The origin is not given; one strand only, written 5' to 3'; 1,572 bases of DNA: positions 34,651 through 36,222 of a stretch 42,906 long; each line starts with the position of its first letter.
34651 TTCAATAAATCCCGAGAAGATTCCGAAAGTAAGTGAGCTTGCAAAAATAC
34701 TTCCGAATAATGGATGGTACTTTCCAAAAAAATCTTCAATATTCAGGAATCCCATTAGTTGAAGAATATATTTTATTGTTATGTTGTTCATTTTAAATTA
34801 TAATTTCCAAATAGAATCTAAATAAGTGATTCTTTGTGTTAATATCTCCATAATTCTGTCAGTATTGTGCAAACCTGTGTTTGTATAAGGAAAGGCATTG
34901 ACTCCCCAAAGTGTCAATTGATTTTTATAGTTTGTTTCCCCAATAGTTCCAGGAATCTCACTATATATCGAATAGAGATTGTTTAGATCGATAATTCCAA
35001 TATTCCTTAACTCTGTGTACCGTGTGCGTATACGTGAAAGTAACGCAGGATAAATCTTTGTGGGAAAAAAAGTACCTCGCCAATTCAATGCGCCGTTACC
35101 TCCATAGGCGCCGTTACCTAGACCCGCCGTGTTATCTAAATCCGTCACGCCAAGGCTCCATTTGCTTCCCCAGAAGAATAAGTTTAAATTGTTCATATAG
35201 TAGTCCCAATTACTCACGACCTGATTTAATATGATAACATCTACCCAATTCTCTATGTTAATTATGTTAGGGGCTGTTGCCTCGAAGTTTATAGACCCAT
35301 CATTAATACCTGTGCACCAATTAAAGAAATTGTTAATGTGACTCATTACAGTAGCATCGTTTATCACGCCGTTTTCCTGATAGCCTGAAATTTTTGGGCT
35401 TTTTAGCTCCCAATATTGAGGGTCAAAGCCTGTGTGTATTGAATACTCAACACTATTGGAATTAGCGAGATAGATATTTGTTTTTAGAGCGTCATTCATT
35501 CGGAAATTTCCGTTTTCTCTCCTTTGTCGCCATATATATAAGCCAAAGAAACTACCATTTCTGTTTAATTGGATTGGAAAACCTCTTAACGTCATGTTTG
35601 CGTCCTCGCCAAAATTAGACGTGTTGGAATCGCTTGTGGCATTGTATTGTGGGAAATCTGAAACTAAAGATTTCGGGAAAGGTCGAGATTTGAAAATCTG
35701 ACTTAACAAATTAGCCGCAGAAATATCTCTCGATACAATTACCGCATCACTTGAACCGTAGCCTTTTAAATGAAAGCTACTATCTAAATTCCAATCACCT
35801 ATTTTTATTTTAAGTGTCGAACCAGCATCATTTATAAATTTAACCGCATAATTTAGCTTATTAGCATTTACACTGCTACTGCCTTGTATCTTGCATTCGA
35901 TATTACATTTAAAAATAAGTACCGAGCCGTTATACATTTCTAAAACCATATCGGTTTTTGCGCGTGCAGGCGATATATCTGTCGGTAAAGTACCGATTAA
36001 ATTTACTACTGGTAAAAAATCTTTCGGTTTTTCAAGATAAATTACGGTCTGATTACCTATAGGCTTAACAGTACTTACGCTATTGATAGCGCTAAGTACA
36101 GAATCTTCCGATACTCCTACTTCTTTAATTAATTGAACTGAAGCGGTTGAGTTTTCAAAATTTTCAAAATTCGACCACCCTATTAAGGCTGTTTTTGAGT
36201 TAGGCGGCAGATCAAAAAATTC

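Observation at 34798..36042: CotH-kinase-like domain at the C-terminus of a 928-aa virion (fibre-like) protein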

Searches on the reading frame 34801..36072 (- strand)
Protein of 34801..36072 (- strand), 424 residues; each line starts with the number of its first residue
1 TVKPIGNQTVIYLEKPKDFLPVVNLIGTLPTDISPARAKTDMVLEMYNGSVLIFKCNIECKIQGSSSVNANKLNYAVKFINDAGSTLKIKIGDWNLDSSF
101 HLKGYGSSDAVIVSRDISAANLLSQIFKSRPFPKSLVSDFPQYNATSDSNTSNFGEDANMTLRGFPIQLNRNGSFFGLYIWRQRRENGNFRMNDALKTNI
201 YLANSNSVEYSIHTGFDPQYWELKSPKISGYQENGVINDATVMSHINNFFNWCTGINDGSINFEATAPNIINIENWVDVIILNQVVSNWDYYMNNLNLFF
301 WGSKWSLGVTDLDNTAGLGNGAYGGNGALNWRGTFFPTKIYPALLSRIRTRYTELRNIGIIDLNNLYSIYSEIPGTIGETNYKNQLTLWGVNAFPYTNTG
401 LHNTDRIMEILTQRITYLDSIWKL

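Call 25: search_solved_structures(query=window:34801-36072:-, max_evalue=10, show_alignments=3)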
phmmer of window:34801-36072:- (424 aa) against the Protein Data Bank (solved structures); distinct sequences matched with E-value up to 10: 6.
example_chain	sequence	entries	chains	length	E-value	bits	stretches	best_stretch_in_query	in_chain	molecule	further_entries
5d5g_A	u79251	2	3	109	0.15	14.1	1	141-187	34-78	Tuber agglutinin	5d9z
5t1x_A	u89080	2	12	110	0.16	14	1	141-187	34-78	Lectin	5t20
3uws_A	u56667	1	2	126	0.19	13.8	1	35-110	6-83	hypothetical protein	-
4yec_A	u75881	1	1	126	0.19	13.8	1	35-110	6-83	Clostripain family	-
7pwx_HHH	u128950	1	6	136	1.8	10.6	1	373-419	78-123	Deoxyuridine 5'-triphosphate nucleotidohydrolase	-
3h6d_A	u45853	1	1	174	2.1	10.4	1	372-419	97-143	Deoxyuridine 5'-triphosphate nucleotidohydrolase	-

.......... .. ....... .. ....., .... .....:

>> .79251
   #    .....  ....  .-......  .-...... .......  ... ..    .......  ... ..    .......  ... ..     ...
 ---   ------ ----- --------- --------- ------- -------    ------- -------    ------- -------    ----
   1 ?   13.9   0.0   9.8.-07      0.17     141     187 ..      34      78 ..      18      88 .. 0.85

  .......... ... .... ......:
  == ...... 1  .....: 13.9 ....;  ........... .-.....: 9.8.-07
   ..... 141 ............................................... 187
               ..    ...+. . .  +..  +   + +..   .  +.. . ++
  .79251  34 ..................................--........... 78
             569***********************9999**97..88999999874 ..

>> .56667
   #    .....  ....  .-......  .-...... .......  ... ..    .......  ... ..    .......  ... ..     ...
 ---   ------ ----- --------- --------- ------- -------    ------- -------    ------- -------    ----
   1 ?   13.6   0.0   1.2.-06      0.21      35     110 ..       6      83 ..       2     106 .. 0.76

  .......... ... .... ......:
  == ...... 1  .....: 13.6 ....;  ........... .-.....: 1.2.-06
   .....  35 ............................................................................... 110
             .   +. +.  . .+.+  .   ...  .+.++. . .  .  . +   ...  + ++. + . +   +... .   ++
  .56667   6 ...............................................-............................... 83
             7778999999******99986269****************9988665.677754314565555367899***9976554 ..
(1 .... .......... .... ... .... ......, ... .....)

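Call 36: search_protein_representatives(protein=window:34801-36072:-)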
Query: 424 residues. Proteins with E-value up to 0.001 (for the whole library): 838; up to 1e-10: 367; up to 1e-30: 77. The best 150 are listed.
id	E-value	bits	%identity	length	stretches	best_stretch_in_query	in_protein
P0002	1.6e-231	785.0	80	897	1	1-424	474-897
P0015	1.2e-108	380.2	45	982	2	4-422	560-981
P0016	2.7e-82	293.4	41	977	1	3-422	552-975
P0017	1.1e-79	284.9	38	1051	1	6-424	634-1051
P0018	7.2e-76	272.2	53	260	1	163-424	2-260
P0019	1.6e-75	271.1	36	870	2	5-424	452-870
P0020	2.0e-75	270.8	36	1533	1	7-422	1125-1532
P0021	4.5e-73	263.0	38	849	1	4-424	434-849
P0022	4.8e-73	262.9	39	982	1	6-422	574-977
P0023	6.6e-70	252.6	37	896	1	5-424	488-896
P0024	1.4e-69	251.5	38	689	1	18-422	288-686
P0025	1.3e-68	248.3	39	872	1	14-424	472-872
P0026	2.1e-67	244.3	34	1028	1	7-423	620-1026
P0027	7.9e-67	242.4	35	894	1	5-423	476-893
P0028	1.1e-66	242.0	37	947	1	5-422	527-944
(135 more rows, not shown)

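Call 38: find_homologous_proteins(query=window:34801-36072:-, max_evalue=0.001)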
Query window:34801-36072:- (424 aa): 2 proteins with E <= 0.001 among 2450 candidates.
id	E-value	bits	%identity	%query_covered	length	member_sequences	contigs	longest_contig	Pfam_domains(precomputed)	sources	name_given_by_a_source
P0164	2.1e-102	361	51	80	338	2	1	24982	PF08757.18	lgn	-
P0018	2.3e-75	272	52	62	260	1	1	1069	PF08757.18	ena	-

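Call 42: search_solved_structures(query=A2, max_evalue=1, show_alignments=2)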
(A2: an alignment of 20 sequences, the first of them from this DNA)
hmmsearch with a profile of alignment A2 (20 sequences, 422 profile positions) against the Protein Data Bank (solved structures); distinct sequences matched with E-value up to 1: 1.
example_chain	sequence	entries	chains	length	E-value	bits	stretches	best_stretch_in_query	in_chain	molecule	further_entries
5jd9_A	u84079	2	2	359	0.02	16.8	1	258-319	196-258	Spore coat protein H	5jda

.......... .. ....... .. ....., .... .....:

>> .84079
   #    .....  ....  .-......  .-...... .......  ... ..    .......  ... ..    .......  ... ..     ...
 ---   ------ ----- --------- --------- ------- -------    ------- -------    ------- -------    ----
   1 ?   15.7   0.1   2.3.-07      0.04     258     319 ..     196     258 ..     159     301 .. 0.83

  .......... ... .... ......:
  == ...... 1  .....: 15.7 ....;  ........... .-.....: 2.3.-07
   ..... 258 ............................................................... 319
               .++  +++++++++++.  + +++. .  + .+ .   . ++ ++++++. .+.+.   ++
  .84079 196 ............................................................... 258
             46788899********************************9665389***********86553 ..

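Call 44: find_homologous_proteins(query=A2, max_evalue=0.00001)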
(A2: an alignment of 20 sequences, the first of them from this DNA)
Query A2 (20 sequences) (424 aa, profile of the alignment): 7 proteins with E <= 0.00001 among 4190 candidates.
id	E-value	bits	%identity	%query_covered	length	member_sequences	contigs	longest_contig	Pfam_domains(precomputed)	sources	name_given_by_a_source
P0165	1.2e-145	504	31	97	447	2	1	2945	PF08757.18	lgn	-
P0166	1.0e-142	494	33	98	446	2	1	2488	PF08757.18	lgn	-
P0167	1.0e-142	494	33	97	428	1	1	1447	PF08757.18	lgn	-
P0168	2.5e-138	479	32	97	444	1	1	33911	PF08757.18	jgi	jgi:hypothetical protein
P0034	7.1e-121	422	29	99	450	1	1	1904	PF08757.18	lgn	-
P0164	6.8e-114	399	51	80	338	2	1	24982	PF08757.18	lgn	-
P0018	3.3e-85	304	52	62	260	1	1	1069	PF08757.18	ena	-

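Call 48: predict_structure(alignment_id=A2)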
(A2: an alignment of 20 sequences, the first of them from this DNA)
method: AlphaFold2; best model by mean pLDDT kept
length: 424 residues; sequences in the alignment: 20
mean_pLDDT: 85.0   pTM: 0.88
mean pLDDT of the five models: 85.0, 83.5, 82.7, 82.2, 82.2
residues with pLDDT >= 90: 211; 70-90: 154; 50-70: 35; < 50: 24
segments of 3 or more residues with pLDDT < 50: 142-154, 392-401
pLDDT, mean of each block of 10 residues (from residue 1): 74 86 96 88 93 93 81 92 92 87 72 82 92 73 47 55 90 94 84 86 75 90 91 92 96 97 96 95 91 88 89 77 69 91 98 98 95 85 82 46 75 94 95
secondary structure, 60 per line:
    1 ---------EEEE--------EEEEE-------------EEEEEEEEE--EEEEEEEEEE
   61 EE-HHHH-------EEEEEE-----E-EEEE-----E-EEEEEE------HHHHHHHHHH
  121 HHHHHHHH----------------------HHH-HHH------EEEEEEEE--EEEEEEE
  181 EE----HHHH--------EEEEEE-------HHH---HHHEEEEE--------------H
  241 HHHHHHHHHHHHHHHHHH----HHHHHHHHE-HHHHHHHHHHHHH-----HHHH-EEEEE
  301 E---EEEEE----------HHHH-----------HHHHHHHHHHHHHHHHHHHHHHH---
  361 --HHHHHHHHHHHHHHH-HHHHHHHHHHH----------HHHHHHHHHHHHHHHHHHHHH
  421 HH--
elements in order: E10-13 E22-26 E40-48 E51-62 H64-67 E75-80 E88-91 E99-104 H111-128 E164-171 E174-182 H187-190 E199-204 E221-225 H240-258 H263-270 H273-285 H291-294 E296-301 E305-309 H320-323 H335-357 H363-377 H379-389 H400-422

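Call 50: fold_search(model_id=the predicted structure, library=pdb)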
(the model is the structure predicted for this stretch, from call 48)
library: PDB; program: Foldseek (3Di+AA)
matches with E <= 10: 317; with E <= 0.001: 3
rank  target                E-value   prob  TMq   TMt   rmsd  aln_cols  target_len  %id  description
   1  5jda                  5.9e-13  1.00  0.56  0.65   6.6       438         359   14  Bacillus cereus CotH kinase plus Mg2+/AMP (released 2016-05-18)
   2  5jd9                  7.0e-13  1.00  0.56  0.64   6.8       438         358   14  Bacillus cereus CotH kinase (released 2016-05-18)
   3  5t2d                  3.2e-04  1.00  0.32  0.19  12.2       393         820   10  mPI3Kd IN COMPLEX WITH 7j (released 2017-04-19)
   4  7lq1_A                1.7e-03  0.98  0.30  0.15  12.2       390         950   10  HUMAN PI3KDELTA IN COMPLEX WITH COMPOUND 28 (released 2022-02-16)
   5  6q74                  2.2e-03  0.98  0.31  0.18  12.2       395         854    9  PI3K delta in complex with 1benzylN[5(3,6dihydro2Hpyran4yl)2methoxypyridin3yl]2methyl1Himidazole4sulfonamide (released 2018-12-26)
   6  6hi2                  2.3e-03  0.99  0.32  0.18  11.9       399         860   10  PI3 Kinase Delta in complex with 3{6[(1S,6R)3oxabicyclo[4.1.0]heptan6yl]pyridin2yl}phenol (released 2019-09-11)
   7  6q6y                  2.3e-03  0.97  0.30  0.17  12.3       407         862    9  PI3K delta in complex with N(2chloro5phenylpyridin3yl)benzenesulfonamide (released 2018-12-26)
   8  7pos                  2.5e-03  0.98  0.30  0.17  12.1       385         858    9  PI3 kinase delta in complex with 5-(3,6-dihydro-2H-pyran-4-yl)-2-methoxy-N-(5-{3-[4-(propan-2-yl)piperazin-1-yl]prop-1-y (released 2021-09-29)
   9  5t7f_A                3.0e-03  0.99  0.31  0.18  12.2       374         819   10  PI3Kdelta in complex with the inhibitor GS-643624 (released 2016-12-28)
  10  5ae8                  3.2e-03  0.98  0.31  0.18  11.9       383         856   11  Crystal structure of mouse PI3 kinase delta in complex with GSK2269557 (released 2015-09-16)
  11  6hi9                  3.4e-03  0.97  0.31  0.18  11.8       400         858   10  PI3 Kinase Delta in complex with 3[6(oxan4yl)pyridin2yl]phenol (released 2019-09-11)
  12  5o83                  3.4e-03  0.96  0.29  0.17  13.1       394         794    9  Discovery of CDZ173 (leniolisib), Representing a Structurally Novel Class of PI3K Delta-Selective Inhibitors (released 2017-09-20)
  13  2wxl                  3.8e-03  0.98  0.32  0.18  11.6       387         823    9  The crystal structure of the murine class IA PI 3-kinase p110delta in complex with ZSTK474. (released 2010-01-12)
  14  5m6u_A                3.8e-03  0.97  0.32  0.17  11.7       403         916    8  HUMAN PI3KDELTA IN COMPLEX WITH LASW1579 (released 2017-02-01)
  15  6g6w_A                4.0e-03  0.98  0.29  0.16  11.9       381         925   10  HUMAN PI3KDELTA IN COMPLEX WITH LIGAND LASW1976 (released 2018-11-07)
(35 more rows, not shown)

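Call 51: find_encoding_contigs(protein=P0168, flank=10000, max_places=1)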
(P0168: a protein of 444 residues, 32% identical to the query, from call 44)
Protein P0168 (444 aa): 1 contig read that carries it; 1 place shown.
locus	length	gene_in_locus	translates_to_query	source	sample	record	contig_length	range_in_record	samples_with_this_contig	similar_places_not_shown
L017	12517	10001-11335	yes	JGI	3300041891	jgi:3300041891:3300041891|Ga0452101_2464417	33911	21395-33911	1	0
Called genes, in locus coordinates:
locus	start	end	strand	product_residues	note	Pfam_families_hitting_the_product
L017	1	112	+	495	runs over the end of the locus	PF14550:Peptidase_S78_2, PF04977:DivIC (faint)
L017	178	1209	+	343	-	-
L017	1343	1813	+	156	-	-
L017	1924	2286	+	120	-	-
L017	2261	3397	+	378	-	PF04860:Phage_portal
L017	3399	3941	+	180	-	PF20459:DUF6712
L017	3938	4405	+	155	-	-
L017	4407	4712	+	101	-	-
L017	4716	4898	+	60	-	-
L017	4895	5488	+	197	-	PF01520:Amidase_3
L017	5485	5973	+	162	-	PF20647:DUF6808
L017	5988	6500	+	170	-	-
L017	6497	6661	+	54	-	-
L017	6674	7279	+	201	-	-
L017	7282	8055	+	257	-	-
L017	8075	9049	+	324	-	-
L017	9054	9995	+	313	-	-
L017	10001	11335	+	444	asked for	PF08757:CotH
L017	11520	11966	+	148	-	-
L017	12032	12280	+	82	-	-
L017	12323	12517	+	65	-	?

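Call 58: fold_search(model_id=the predicted structure, library=viral)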
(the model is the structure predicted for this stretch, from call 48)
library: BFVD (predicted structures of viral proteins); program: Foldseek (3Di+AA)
matches with E <= 10: 88; with E <= 0.001: 15
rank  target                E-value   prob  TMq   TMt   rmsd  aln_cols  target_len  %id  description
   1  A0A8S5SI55            8.5e-21  1.00  0.75  0.46   3.8       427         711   16  CotH kinase protein [Siphoviridae sp. ctHAs12]
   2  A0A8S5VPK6            3.3e-20  1.00  0.68  0.43   4.9       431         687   19  (no name in the UniProt tables at hand)
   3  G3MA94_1              4.3e-17  1.00  0.71  0.31   5.2       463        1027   17  Gp353 [Bacillus phage G]
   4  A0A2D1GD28            8.5e-13  1.00  0.59  0.30   5.9       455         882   13  (no name in the UniProt tables at hand)
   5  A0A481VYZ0            1.0e-12  1.00  0.62  0.31   5.2       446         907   14  (no name in the UniProt tables at hand)
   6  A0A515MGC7            3.4e-12  1.00  0.62  0.21   5.3       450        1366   13  (no name in the UniProt tables at hand)
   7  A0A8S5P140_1          2.2e-11  1.00  0.53  0.23  11.1       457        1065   12  Spore coat protein H kinase fold, TRANSFERASE [Myoviridae sp. ctrCp2]
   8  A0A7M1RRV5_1          2.3e-11  1.00  0.55  0.21   9.9       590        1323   14  Internalin-like protein [uncultured phage cr52_1]
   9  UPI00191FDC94         3.7e-08  1.00  0.56  0.40   9.5       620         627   11  (no name look-up for this kind of identifier)
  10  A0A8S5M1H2            5.4e-08  1.00  0.43  0.20   5.4       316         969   14  Uncharacterized protein [Siphoviridae sp. ctLAw30]
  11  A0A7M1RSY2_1          9.3e-08  1.00  0.45  0.17   7.8       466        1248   13  Spore coat protein-like protein [uncultured phage cr124_1]
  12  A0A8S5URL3            1.5e-05  1.00  0.46  0.17   6.4       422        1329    9  Uncharacterized protein (Fragment) [Siphoviridae sp. ctg6c78]
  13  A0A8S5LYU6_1          1.3e-04  1.00  0.36  0.17   6.8       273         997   14  DUF1566 domain-containing protein [Siphoviridae sp. ctkcl3]
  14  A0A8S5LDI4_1          5.9e-04  1.00  0.35  0.16   7.8       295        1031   14  Leucine-rich repeat protein [Siphoviridae sp. ctCCX1]
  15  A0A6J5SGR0            8.1e-04  0.99  0.29  0.14  15.3       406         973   12  Uncharacterized protein [uncultured Caudovirales phage]
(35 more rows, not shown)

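Call 71: find_encoding_contigs(protein=P0164, flank=10000, max_places=1)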
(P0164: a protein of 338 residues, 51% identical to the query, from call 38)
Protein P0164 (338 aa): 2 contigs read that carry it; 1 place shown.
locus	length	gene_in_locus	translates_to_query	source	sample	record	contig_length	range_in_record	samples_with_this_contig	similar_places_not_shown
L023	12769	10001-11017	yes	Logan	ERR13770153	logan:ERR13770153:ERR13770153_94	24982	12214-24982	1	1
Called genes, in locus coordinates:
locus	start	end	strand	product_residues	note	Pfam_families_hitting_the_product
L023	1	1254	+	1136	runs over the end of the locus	PF10145:PhageMin_Tail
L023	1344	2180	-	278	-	-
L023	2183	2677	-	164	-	-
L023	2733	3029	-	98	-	-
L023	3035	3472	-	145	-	-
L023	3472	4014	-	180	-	-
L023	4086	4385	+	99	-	-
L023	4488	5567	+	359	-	PF00574:CLP_protease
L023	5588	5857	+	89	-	-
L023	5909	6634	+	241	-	-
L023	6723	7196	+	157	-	-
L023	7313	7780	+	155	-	-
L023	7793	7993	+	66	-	-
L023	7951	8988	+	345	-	PF04860:Phage_portal (weak)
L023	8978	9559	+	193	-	PF20459:DUF6712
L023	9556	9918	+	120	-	-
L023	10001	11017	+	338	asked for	PF08757:CotH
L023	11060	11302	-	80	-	-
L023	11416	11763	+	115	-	PF16083:Phage_holin_3_3 (weak)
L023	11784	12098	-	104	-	-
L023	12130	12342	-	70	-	-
